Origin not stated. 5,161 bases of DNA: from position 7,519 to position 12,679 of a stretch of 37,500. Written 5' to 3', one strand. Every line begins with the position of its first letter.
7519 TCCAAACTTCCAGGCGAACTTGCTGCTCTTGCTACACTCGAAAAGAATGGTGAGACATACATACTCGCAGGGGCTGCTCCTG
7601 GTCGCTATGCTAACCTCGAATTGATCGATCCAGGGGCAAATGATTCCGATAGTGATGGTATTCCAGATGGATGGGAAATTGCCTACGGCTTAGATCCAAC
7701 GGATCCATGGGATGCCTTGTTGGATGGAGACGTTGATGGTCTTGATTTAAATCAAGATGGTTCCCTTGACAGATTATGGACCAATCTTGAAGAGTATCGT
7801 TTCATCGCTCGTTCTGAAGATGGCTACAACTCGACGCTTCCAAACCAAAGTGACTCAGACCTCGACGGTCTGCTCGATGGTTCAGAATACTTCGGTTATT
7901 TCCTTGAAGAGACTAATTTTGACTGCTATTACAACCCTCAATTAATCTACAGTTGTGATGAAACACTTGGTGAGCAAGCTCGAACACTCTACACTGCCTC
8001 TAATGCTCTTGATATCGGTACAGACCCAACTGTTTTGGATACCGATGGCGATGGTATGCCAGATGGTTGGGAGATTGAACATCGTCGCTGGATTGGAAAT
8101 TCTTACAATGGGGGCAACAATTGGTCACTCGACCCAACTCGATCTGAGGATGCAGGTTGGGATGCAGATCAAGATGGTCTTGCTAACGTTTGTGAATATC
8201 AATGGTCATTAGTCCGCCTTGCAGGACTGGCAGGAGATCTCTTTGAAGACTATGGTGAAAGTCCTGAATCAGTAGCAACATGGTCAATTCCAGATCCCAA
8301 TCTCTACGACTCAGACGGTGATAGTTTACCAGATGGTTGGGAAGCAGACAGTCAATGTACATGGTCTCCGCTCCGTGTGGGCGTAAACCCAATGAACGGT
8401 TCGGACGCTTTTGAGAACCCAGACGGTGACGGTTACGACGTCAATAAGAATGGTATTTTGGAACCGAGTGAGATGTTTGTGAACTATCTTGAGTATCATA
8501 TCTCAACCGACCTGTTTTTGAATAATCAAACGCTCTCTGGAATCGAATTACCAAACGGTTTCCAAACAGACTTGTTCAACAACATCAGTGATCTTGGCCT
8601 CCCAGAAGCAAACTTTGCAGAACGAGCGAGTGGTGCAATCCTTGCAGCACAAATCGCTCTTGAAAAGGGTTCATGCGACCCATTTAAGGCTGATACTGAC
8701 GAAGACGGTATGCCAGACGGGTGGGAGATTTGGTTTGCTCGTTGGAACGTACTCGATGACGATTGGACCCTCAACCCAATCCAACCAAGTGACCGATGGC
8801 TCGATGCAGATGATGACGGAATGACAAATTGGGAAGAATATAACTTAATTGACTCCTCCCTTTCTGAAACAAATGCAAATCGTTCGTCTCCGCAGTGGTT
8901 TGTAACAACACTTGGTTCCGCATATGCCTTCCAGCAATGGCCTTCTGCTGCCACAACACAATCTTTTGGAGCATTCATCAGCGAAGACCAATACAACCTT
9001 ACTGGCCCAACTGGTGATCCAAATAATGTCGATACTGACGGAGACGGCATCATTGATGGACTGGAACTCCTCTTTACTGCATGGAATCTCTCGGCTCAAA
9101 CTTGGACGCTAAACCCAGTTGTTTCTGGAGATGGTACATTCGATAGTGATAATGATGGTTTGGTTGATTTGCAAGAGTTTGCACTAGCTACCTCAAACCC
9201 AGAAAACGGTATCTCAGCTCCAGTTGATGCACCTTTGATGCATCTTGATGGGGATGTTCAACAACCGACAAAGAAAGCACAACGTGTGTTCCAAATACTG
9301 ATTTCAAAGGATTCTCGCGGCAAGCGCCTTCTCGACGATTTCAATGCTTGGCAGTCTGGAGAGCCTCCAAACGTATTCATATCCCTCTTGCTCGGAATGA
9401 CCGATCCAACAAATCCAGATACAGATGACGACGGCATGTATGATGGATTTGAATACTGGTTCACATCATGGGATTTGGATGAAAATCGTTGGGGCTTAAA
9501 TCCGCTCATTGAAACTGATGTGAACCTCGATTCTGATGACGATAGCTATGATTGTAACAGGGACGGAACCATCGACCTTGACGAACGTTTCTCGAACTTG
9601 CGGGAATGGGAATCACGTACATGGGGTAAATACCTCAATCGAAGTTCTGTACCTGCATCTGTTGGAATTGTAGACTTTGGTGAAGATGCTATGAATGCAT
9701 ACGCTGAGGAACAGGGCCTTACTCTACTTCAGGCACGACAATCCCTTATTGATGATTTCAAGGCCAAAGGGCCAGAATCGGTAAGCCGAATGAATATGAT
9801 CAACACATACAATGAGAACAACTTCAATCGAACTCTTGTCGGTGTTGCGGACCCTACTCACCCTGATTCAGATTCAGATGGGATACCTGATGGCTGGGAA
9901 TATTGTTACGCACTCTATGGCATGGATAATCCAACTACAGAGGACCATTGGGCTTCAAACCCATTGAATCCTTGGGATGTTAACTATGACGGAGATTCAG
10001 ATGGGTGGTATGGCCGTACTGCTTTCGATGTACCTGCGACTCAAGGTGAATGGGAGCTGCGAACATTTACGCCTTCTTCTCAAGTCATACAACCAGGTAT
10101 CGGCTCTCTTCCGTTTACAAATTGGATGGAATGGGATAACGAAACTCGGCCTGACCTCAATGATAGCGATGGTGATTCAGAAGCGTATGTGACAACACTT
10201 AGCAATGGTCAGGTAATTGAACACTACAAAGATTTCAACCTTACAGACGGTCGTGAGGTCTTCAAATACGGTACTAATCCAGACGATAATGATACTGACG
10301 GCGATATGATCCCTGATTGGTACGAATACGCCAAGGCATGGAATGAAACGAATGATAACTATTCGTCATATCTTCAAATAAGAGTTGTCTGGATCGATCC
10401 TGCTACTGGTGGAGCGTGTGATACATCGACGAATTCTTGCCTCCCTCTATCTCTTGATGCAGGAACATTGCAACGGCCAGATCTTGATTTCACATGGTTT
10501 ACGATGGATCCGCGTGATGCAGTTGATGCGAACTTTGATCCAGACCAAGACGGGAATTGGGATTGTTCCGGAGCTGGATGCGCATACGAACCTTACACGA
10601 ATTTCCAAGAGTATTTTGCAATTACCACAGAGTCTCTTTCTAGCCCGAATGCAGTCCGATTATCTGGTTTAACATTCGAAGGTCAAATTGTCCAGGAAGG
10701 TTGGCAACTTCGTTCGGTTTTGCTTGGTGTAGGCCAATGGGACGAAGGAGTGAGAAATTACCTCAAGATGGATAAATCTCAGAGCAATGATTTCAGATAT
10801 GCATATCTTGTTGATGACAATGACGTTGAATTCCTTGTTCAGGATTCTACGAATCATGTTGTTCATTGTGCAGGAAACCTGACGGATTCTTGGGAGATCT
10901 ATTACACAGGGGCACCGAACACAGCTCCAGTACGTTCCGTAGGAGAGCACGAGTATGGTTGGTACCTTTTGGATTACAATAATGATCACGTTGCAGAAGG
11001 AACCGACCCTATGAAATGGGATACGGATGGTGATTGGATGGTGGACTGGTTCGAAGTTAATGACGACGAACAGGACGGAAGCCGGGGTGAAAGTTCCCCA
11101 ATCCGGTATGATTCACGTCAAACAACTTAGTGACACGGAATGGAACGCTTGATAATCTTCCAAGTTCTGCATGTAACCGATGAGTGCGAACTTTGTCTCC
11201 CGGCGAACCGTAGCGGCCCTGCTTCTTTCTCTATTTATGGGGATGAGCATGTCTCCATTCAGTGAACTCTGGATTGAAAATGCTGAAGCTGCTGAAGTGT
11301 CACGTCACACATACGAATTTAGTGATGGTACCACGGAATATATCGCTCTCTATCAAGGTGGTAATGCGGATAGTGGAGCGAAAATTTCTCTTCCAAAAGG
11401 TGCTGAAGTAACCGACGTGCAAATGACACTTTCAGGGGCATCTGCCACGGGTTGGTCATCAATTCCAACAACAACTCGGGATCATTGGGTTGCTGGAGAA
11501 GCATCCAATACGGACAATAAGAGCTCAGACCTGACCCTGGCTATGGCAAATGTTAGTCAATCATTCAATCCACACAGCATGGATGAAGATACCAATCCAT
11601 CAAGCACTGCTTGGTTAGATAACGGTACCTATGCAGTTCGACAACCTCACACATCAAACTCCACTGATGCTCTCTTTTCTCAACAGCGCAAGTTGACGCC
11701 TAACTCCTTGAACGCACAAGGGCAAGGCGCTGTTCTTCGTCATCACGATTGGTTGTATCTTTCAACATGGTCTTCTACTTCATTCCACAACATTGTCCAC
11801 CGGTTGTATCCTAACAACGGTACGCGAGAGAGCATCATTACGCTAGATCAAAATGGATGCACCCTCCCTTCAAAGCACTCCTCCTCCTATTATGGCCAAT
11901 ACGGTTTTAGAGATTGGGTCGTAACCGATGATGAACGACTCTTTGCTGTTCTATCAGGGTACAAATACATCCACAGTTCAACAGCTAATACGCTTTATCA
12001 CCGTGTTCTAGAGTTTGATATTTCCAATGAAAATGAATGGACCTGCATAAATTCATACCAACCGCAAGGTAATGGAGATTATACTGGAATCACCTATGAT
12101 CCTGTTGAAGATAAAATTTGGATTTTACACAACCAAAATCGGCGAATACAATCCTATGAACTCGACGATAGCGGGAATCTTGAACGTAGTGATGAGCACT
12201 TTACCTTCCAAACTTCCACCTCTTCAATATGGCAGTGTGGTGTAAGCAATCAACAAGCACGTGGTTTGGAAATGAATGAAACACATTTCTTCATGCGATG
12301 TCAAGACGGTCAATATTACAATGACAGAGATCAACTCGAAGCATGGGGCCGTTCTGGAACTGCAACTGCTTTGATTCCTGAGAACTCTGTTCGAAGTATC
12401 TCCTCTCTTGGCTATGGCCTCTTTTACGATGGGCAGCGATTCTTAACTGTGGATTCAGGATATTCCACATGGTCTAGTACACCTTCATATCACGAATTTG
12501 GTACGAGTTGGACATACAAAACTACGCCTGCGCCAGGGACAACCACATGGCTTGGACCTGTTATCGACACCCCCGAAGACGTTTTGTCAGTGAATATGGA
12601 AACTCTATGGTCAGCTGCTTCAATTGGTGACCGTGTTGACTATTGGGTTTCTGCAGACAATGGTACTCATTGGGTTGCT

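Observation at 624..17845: A 17-kb divergent envelope locus: candidate undescribed surface appendage or adhesion module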

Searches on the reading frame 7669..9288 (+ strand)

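Call 30: search_protein_families(library=pfam, proteins=[window:7669-9288:+], max_evalue=1)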
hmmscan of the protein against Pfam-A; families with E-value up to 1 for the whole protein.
window:7669-9288:+ (540 aa): 5 families
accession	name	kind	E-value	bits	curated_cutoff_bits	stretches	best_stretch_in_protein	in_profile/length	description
PF18884.5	TSP3_bac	-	0.0002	21.6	25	3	124-137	1-14/22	Bacterial TSP3 repeat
PF03495.19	Binary_toxB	-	0.00065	20.3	25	0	124-137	2-15/78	Clostridial binary toxin B/anthrax toxin PA Ca-binding domain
PF13202.12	EF-hand_5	-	0.022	14.7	25.9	0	491-504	8-21/25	EF hand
PF00036.39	EF-hand_1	-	0.034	14.1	25.4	1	491-505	9-23/29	EF hand domain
PF13405.12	EF-hand_6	-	0.79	10.1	25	1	491-505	9-23/30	EF-hand domain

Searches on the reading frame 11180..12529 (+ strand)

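Call 30: search_protein_families(library=pfam, proteins=[window:11180-12529:+], max_evalue=1)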
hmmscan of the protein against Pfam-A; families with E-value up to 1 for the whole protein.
window:11180-12529:+ (450 aa): 1 family
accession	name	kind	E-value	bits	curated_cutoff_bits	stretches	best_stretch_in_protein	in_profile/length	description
PF10899.13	AbiGi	-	0.093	13.2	22.4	1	269-328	119-172/185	Putative abortive phage resistance protein AbiGi, antitoxin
